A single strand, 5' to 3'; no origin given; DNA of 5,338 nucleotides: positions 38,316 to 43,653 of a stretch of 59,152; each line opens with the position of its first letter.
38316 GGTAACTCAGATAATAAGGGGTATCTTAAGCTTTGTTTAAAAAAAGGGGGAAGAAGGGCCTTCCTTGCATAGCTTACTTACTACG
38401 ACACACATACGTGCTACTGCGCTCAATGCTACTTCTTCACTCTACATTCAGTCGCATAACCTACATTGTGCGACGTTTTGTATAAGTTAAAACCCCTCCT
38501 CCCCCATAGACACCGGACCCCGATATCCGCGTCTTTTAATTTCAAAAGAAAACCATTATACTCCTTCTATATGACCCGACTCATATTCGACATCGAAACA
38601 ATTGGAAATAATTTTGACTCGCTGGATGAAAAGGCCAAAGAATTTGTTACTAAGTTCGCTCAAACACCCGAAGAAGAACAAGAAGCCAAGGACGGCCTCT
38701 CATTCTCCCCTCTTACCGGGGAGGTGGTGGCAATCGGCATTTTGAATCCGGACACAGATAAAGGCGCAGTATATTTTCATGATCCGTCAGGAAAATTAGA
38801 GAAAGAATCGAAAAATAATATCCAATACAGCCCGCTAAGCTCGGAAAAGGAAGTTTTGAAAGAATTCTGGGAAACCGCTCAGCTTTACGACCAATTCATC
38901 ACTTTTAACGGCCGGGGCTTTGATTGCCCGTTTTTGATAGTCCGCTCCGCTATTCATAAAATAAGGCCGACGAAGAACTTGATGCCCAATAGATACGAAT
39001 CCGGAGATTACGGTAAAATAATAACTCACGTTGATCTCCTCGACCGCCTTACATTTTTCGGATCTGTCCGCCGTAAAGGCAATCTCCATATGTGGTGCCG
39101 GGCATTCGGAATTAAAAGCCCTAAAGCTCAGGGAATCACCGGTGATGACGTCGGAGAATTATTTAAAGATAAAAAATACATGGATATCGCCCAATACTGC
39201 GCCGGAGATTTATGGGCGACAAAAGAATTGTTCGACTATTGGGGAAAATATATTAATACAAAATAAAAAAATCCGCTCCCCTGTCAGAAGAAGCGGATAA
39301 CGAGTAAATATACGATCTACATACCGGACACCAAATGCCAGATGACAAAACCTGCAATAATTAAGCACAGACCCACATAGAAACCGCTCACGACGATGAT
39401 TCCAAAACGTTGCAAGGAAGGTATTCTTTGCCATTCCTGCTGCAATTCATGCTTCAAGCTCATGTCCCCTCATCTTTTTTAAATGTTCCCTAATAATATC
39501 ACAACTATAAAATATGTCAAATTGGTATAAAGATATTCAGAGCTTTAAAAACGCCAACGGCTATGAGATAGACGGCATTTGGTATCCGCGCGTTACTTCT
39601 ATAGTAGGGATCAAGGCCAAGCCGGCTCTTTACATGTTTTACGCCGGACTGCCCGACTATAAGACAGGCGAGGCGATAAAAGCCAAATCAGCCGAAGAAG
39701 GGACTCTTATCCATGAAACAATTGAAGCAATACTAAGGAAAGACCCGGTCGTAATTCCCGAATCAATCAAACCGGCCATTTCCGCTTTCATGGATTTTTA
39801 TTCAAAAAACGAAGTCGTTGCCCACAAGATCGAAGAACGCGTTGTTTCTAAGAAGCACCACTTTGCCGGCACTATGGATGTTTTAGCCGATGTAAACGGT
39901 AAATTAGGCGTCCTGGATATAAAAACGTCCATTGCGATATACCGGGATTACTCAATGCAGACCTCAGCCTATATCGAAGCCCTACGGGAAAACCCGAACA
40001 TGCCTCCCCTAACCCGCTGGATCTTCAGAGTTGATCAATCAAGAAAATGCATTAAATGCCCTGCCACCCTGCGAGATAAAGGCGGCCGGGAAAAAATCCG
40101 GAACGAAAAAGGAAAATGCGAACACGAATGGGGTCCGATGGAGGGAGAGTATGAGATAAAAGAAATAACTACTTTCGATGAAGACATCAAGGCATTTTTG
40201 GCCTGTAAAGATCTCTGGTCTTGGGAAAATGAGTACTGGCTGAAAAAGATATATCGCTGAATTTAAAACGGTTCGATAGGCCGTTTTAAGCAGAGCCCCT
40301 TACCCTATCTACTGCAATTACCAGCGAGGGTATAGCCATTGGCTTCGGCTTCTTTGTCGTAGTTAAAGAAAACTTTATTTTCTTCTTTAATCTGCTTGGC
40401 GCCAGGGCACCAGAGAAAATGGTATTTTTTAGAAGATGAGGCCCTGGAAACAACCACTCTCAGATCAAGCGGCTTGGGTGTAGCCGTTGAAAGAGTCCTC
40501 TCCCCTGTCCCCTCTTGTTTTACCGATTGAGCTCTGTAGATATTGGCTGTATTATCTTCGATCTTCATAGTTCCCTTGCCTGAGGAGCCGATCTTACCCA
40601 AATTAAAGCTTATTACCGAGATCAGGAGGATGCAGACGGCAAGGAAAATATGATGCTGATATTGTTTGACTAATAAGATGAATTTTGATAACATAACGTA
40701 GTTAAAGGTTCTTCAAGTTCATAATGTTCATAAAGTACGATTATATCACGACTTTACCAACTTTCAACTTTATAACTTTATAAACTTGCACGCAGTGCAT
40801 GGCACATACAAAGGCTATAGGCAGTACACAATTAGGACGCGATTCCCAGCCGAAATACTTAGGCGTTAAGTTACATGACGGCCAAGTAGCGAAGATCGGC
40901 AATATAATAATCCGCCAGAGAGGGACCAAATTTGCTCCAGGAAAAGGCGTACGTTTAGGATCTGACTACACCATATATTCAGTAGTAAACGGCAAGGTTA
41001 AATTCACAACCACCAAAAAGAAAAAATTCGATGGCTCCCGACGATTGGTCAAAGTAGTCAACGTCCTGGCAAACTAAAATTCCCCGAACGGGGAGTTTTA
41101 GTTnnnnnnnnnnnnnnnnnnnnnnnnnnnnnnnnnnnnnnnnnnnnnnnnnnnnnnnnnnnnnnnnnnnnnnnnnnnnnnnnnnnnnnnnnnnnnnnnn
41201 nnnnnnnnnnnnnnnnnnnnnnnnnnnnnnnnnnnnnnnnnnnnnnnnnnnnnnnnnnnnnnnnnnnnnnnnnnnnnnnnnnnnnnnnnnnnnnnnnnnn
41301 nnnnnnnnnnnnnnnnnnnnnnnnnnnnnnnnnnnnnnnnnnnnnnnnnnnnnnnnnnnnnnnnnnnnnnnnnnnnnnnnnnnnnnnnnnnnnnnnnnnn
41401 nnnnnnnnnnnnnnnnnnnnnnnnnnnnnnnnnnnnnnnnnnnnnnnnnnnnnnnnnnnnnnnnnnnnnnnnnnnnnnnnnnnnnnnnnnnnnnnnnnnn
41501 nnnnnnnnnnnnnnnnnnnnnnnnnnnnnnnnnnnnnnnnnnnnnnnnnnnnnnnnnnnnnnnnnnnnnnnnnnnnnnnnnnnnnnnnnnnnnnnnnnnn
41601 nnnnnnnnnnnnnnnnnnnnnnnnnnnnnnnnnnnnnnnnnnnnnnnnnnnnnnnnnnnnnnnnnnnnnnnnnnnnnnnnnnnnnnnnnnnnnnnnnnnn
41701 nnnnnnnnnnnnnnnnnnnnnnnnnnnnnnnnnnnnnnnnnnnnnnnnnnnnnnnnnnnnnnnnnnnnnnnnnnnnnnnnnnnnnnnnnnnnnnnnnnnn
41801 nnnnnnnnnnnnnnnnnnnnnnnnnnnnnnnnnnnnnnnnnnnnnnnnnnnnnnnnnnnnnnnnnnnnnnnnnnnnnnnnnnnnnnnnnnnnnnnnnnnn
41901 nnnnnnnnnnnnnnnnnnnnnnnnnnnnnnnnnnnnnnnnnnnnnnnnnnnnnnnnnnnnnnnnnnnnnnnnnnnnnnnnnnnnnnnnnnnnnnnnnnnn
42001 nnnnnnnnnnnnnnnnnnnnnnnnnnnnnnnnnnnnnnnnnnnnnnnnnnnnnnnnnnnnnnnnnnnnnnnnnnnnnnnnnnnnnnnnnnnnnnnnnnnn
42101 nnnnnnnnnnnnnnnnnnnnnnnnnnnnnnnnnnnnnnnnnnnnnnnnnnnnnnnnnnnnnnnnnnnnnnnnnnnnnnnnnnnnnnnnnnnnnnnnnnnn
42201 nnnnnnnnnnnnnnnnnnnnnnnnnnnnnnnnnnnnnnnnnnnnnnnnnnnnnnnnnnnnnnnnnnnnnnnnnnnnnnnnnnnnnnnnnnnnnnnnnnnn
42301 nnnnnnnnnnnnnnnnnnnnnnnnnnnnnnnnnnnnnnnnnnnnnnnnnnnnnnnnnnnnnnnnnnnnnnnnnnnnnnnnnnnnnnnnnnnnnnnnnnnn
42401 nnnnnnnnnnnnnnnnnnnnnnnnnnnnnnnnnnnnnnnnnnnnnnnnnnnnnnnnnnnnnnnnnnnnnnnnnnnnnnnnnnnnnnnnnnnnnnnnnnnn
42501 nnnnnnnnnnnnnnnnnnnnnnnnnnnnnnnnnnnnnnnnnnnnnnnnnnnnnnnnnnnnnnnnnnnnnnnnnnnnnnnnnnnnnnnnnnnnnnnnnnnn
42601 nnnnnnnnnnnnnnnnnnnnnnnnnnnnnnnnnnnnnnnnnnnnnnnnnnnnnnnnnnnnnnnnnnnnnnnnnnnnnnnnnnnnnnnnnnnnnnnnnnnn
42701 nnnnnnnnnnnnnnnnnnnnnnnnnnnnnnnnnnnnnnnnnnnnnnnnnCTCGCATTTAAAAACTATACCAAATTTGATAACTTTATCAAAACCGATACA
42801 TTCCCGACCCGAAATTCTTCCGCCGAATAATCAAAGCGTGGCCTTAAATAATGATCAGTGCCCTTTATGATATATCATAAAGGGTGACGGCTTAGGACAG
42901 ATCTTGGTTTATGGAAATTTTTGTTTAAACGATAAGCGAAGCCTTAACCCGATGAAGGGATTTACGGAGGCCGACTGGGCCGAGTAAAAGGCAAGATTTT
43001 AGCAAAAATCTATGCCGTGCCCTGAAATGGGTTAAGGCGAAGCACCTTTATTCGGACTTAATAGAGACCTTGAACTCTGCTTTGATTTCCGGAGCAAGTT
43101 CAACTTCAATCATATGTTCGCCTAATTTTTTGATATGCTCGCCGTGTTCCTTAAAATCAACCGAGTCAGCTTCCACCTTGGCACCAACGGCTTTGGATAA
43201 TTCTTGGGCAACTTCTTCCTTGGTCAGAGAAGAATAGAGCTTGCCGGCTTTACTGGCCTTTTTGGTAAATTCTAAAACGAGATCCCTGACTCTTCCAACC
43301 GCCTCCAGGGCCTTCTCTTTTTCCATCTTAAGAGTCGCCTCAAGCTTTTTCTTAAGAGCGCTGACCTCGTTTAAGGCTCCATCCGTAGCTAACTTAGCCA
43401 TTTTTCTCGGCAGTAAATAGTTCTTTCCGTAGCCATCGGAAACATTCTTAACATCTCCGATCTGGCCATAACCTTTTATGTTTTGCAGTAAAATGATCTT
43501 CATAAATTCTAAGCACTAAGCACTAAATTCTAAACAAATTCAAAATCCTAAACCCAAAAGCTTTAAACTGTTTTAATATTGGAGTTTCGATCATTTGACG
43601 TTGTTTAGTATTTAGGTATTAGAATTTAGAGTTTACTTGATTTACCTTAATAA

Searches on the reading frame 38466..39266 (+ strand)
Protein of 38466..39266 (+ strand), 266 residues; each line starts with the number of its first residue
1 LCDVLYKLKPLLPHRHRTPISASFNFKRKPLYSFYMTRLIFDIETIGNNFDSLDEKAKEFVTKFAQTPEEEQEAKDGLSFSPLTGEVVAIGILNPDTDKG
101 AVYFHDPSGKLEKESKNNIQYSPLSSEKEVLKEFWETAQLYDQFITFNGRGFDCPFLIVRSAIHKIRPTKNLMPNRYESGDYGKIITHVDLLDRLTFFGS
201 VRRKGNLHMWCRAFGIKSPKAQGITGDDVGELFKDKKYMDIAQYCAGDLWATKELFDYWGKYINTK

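Call 80: search_protein_families(library=pfam, proteins=[window:38466-39266:+], max_evalue=0.001)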
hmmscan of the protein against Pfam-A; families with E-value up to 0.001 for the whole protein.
window:38466-39266:+ (266 aa): 3 families
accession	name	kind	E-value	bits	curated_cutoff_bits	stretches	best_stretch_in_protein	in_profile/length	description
PF10108.15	DNA_pol_B_exo2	-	8e-18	65.3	24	1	124-252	34-166/213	Predicted 3'-5' exonuclease related to the exonuclease domain of PolB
PF13482.12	RNase_H_2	-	2.1e-08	34.7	22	1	123-259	40-164/165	RNase_H superfamily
PF03104.25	DNA_pol_B_exo1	-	0.00014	21.8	23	1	120-167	136-185/242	DNA polymerase family B, exonuclease domain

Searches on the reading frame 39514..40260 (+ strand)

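Call 80: search_protein_families(library=pfam, proteins=[window:39514-40260:+], max_evalue=0.001)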
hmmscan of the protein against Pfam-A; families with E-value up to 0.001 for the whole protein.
window:39514-40260:+ (248 aa): 1 family
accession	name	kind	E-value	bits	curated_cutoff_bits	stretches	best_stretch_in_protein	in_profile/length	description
PF12705.13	PDDEXK_1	-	4e-05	24.1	22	0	115-191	122-196/247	PD-(D/E)XK nuclease superfamily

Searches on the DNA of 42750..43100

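Call 60: search_rna_families(source=window, start=42750, end=43100, threshold=evalue, max_evalue=5)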
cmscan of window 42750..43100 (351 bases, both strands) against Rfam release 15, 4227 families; matches with E-value up to 5: 4.
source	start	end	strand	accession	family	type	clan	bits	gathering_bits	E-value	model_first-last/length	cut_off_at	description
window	42991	43028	+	RF01364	CRISPR-DR51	Gene; CRISPR;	-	18.6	45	2.5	1-38/38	no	CRISPR RNA direct repeat element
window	42859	42886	+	RF03374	mir-2001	Gene; miRNA;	-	14.3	74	3.3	1-72/72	no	mir-2001 microRNA precursor family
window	42986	43021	+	RF04091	mir-72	Gene; miRNA;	CL00133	14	60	2.3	1-70/70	no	mir-72 microRNA precursor family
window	42750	42833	-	RF01488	rli49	Gene; sRNA;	-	13.7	40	5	1-75/163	3'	Listeria sRNA rli49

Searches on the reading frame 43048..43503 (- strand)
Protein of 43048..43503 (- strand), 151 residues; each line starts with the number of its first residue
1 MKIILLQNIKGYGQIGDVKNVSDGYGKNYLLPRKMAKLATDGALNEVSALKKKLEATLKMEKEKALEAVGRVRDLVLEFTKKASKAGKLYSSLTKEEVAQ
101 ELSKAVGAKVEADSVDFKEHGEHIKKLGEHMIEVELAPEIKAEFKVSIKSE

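Call 14: search_protein_families(library=pfam, proteins=[window:43048-43503:-])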
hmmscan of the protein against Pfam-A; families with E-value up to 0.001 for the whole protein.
window:43048-43503:- (151 aa): 2 families
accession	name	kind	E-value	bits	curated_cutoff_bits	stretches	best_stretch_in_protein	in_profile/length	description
PF01281.25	Ribosomal_L9_N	-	2e-20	72.5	20.7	1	1-47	1-47/47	Ribosomal protein L9, N-terminal domain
PF03948.19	Ribosomal_L9_C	-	3.4e-15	56.7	23.2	1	73-149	11-85/86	Ribosomal protein L9, C-terminal domain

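Call 19: find_encoding_contigs(protein=window:43048-43503:-, flank=3000, max_places=10)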
Protein window:43048-43503:- (151 aa): 21 contigs read that carry it; 4 places shown.
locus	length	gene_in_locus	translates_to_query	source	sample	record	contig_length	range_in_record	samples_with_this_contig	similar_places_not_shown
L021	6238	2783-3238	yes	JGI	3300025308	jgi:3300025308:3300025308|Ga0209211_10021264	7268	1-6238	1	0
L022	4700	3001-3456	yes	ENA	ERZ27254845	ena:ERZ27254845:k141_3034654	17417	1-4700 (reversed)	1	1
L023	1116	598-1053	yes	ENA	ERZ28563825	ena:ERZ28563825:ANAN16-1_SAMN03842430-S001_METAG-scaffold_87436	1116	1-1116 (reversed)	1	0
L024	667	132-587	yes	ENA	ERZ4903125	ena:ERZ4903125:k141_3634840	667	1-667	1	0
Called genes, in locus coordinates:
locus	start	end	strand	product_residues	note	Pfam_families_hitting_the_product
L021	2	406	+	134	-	?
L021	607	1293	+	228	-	PF00535:Glycos_transf_2, PF13641:Glyco_tranf_2_3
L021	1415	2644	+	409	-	PF22694:CtpB_N-like, PF00595:PDZ, PF13180:PDZ_2 (weak), PF17820:PDZ_6, PF03572:Peptidase_S41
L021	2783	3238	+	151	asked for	PF01281:Ribosomal_L9_N, PF03948:Ribosomal_L9_C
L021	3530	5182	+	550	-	-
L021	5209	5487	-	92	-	PF01016:Ribosomal_L27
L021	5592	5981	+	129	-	-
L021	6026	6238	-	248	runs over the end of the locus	-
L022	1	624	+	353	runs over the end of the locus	PF03816:LytR_cpsA_psr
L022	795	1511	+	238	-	PF00535:Glycos_transf_2, PF13641:Glyco_tranf_2_3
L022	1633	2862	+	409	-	PF22694:CtpB_N-like, PF00595:PDZ, PF13180:PDZ_2 (weak), PF17820:PDZ_6, PF03572:Peptidase_S41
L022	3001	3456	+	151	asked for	PF01281:Ribosomal_L9_N, PF03948:Ribosomal_L9_C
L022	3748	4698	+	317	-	?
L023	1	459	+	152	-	?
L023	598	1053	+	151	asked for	PF01281:Ribosomal_L9_N, PF03948:Ribosomal_L9_C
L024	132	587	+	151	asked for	PF01281:Ribosomal_L9_N, PF03948:Ribosomal_L9_C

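Call 63: list_cluster_members(proteins=[window:43048-43503:-, window:27146-28174:-, window:43642-44871:-, window:19358-21388:+])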
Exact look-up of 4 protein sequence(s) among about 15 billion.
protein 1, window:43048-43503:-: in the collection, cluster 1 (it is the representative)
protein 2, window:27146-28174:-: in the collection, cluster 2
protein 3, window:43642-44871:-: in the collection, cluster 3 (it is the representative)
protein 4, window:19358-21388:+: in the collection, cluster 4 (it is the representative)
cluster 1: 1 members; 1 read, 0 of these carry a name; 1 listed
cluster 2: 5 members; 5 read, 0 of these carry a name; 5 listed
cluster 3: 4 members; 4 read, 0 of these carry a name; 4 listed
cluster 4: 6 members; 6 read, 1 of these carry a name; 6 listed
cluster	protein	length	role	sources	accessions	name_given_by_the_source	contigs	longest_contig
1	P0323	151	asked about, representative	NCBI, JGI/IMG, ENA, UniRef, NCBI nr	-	-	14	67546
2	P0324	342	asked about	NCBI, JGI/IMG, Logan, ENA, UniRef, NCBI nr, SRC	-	-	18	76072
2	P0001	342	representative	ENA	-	-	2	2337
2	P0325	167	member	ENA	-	-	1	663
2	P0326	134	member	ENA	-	-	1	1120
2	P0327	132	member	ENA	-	-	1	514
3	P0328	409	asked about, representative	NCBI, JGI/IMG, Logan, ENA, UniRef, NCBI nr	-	-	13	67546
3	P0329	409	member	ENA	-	-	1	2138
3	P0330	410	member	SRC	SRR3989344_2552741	-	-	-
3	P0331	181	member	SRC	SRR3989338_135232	-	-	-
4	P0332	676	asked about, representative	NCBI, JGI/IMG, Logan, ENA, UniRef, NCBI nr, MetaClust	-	-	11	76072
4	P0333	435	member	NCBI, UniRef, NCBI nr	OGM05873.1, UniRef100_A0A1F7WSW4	hypothetical protein A2125_01440 [Candidatus Woesebacteria bacterium GWB1_43_5] | Uncharacterized protein n=1 Tax=Candidatus Woesebacteria bacterium GWB1_43_5 ... | MAG: hypothetical protein A2125_01440 [Candidatus Woesebacteria bacterium GWB1_43_5]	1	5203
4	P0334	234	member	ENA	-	-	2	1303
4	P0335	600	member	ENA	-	-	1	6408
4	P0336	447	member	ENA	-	-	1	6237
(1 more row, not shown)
